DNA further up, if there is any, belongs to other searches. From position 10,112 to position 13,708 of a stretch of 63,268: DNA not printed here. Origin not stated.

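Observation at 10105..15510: Complete, compact type II-C CRISPR-Cas9 locus with an uncharacterised 1098-aa Cas9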

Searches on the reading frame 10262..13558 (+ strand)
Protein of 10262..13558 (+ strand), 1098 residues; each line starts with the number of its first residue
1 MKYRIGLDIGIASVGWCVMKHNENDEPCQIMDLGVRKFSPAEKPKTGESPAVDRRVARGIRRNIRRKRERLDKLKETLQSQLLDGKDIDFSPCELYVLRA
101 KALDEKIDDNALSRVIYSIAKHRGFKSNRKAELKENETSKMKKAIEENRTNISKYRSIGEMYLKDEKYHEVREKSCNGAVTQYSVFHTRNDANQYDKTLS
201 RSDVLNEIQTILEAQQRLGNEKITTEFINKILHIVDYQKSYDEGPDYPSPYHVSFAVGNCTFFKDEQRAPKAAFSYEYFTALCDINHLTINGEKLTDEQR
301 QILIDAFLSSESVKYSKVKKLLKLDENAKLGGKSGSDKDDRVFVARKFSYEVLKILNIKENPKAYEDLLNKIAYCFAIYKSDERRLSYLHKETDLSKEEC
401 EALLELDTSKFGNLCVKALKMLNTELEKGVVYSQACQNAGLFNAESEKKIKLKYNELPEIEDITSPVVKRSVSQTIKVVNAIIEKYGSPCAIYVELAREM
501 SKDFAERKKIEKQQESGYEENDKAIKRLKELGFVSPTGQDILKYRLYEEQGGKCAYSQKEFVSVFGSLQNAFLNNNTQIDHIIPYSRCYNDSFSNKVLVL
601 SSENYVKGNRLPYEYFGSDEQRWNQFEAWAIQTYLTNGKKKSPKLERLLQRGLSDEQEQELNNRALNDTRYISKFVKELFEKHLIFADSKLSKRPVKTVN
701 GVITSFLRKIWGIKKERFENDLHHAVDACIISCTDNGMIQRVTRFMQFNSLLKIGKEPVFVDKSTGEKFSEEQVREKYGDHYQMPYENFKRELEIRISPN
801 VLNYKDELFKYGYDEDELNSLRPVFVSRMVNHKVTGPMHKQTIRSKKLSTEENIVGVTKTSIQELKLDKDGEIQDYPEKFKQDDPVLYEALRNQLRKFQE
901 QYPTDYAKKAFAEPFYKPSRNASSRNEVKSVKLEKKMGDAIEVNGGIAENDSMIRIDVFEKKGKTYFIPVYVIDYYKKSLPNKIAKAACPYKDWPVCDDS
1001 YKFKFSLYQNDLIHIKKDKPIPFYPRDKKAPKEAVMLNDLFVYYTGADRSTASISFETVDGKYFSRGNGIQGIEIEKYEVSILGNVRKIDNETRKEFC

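Call 6: search_protein_families(library=pfam, proteins=[window:10262-13558:+])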
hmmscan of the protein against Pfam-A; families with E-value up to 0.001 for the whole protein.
window:10262-13558:+ (1098 aa): 4 families
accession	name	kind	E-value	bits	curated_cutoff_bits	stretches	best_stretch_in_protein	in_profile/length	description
PF13395.12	HNH_4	-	1.8e-15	57.1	22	1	571-613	12-54/54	HNH endonuclease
PF18541.7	RuvC_III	-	1.9e-15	57.8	26.2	1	658-805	3-173/179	RuvC endonuclease subdomain 3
PF22702.2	Cas9_RuvC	-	3.2e-08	34.2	27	1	670-749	1-78/151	Cas9 RuvC domain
PF18470.6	Cas9_a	-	1.1e-05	25.6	26.9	1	257-343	7-100/221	Cas9 alpha-helical lobe domain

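Call 7: search_protein_families(library=ncbifam, proteins=[window:10262-13558:+])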
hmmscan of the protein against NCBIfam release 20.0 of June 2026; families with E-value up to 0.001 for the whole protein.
window:10262-13558:+ (1098 aa): 2 families
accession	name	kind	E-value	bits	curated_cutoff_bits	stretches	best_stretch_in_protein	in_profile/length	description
TIGR01865.2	cas_Csn1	equivalog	2.7e-226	754.3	100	1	3-1085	1-1070/1070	type II CRISPR RNA-guided endonuclease Cas9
NF049971.1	CRISPR_Cas9d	exception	2.5e-43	148.9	375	1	457-972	457-906/986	type II CRISPR RNA-guided endonuclease Cas9d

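Call 8: search_solved_structures(query=window:10262-13558:+, max_evalue=0.00001, show_alignments=1)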
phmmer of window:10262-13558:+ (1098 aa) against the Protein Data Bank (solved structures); distinct sequences matched with E-value up to 0.00001: 48.
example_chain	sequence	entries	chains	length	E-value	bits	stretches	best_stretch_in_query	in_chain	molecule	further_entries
21dz_A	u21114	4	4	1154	1.4e-196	658.9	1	1-1097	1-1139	CRISPR-associated endonuclease Cas9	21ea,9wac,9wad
8jtj_A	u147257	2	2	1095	3e-195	654.5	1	1-1094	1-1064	CRISPR-associated endonuclease Cas9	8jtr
8uza_A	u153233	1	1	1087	1.4e-194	652.3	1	1-1094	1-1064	CRISPR-associated endonuclease Cas9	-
9ar4_A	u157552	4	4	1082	8.5e-194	649.7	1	1-1094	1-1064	CRISPR-associated endonuclease Cas9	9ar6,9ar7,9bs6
8uzb_A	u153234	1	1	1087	5.9e-192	643.6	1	1-1094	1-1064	CRISPR-associated endonuclease Cas9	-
8hnt_A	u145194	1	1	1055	5.6e-150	504.6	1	2-1020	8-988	CRISPR-associated endonuclease Cas9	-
8hnw_A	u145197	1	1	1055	1.3e-148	500.1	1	2-1020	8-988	CRISPR-associated endonuclease Cas9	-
8hnv_A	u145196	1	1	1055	1.4e-147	496.7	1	2-1020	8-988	CRISPR-associated endonuclease Cas9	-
8ja0_A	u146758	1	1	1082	1.6e-147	496.4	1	2-1019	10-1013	CRISPR-associated endonuclease Cas9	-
6kc8_A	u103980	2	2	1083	1.6e-147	496.4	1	2-1019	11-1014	CRISPR-associated endonuclease Cas9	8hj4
6jdq_A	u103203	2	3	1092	1.7e-147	496.4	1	2-1019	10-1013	CRISPR-associated endonuclease Cas9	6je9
6jdv_A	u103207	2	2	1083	3.8e-146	491.9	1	2-1019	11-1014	CRISPR-associated endonuclease Cas9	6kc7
6je4_A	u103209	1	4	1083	4.1e-145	488.5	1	2-1019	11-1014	CRISPR-associated endonuclease Cas9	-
6je3_A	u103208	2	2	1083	3e-128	432.7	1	2-1019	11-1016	CRISPR-associated endonuclease Cas9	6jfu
8x5v_A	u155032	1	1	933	5.8e-125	421.8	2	670-1096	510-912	BlCas9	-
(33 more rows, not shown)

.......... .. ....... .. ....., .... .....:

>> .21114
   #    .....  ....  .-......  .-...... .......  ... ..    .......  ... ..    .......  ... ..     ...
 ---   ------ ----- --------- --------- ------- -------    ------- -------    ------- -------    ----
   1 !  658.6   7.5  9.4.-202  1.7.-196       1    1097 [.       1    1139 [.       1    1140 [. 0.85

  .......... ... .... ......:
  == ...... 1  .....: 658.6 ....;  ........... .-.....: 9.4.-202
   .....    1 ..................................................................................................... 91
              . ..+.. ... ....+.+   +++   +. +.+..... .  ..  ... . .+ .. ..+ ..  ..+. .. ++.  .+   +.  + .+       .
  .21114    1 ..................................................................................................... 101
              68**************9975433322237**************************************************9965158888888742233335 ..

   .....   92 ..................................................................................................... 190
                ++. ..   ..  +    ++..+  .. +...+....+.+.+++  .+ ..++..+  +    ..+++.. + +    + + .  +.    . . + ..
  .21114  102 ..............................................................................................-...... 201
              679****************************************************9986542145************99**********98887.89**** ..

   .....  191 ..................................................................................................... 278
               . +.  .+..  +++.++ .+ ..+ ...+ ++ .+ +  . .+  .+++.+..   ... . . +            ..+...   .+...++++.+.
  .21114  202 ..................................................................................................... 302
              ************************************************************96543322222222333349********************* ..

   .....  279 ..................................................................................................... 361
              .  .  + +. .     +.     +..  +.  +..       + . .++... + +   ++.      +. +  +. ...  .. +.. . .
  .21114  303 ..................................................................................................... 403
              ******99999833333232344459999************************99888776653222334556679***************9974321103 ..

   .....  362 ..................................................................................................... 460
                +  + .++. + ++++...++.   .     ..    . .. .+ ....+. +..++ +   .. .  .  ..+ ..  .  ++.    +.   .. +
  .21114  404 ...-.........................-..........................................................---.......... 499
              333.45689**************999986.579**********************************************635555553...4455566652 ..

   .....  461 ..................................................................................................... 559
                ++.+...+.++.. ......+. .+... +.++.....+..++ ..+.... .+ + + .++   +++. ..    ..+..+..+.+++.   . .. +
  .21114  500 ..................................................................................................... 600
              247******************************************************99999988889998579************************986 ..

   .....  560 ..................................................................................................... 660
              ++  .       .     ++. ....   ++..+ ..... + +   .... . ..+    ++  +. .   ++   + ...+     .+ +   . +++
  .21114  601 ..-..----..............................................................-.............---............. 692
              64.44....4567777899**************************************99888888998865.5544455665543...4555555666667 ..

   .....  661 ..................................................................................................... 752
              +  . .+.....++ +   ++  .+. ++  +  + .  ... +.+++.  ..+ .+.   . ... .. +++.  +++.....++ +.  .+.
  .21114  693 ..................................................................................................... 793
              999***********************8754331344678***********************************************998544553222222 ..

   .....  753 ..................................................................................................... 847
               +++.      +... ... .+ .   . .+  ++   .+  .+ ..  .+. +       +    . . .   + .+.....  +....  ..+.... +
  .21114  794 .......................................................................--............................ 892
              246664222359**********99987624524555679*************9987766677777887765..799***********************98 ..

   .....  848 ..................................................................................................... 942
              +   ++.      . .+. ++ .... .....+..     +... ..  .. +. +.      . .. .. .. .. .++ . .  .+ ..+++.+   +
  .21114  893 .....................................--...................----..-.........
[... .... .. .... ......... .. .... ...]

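Call 11: find_homologous_proteins(query=window:10262-13558:+, max_evalue=1e-50)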
Query window:10262-13558:+ (1098 aa): 2602 proteins with E <= 1e-50 among 8000 candidates; the best 120 are listed.
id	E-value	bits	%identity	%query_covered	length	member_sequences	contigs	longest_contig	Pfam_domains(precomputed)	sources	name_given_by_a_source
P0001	0.0e+0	2460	99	100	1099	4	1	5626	PF13395.13,PF18470.7,PF22702.3,PF18541.8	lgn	-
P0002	0.0e+0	1901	74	100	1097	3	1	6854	PF13395.13,PF22702.3,PF18541.8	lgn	-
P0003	0.0e+0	1863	74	100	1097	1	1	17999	PF13395.13,PF22702.3,PF18541.8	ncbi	-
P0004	0.0e+0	1418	59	100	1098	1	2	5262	PF13395.13,PF18470.7,PF22702.3,PF18541.8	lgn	-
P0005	0.0e+0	1405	59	100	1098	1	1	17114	PF13395.13,PF22702.3,PF18541.8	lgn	-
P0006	0.0e+0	1331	58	96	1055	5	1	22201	PF13395.13,PF18470.7,PF22702.3,PF18541.8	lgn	-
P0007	0.0e+0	1302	56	100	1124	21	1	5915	PF13395.13,PF18470.7,PF22702.3,PF18541.8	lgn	-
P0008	0.0e+0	1294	56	100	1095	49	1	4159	PF13395.13,PF22702.3,PF18541.8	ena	-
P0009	0.0e+0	1293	56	100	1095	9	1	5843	PF13395.13,PF22702.3,PF18541.8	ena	-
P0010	0.0e+0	1279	56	100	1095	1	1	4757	PF13395.13,PF18470.7,PF22702.3,PF18541.8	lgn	-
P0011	0.0e+0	1261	56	100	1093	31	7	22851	PF13395.13,PF18470.7,PF22702.3,PF18541.8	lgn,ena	-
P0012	0.0e+0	1248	53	100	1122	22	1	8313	PF13395.13,PF18470.7,PF22702.3,PF18541.8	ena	-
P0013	0.0e+0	1236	53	100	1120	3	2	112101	PF13395.13,PF18470.7,PF22702.3,PF18541.8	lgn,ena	-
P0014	0.0e+0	1196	53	73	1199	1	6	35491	PF13395.13,PF18470.7,PF22702.3,PF18541.8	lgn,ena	-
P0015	0.0e+0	1190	51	100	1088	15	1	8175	PF13395.13,PF18470.7,PF22702.3,PF18541.8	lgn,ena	-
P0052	2.0e-230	786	40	100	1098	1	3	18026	PF13395.13,PF18470.7,PF22702.3,PF18541.8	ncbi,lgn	-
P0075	2.3e-226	773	40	100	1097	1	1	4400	PF13395.13,PF22702.3,PF18541.8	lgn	-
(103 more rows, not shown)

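Call 12: find_related_loci(query=window:10262-13558:+, collection=genome_contigs, flank=6000)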
Query window:10262-13558:+ (1098 aa) in genome_contigs; peptide patterns used: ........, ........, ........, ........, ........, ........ (x = any residue, [..] = any of these).
72 stretches matched a pattern; 2 encode a relative of the query (tblastn E <= 1e-3); 2 distinct loci.
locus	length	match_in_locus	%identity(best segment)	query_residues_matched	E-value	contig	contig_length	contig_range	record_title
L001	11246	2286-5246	32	6-1095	2e-109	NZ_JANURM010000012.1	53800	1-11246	Campylobacter gastrosuis strain PS10 PS10_seq12, whole genome shotgun sequence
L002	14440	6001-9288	74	1-1097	0e+0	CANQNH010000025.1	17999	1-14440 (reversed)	MAG: uncultured Clostridia bacterium isolate Lapin-012__bin35 genome assembly, contig: Lapin-012__NODE_4005_length_17999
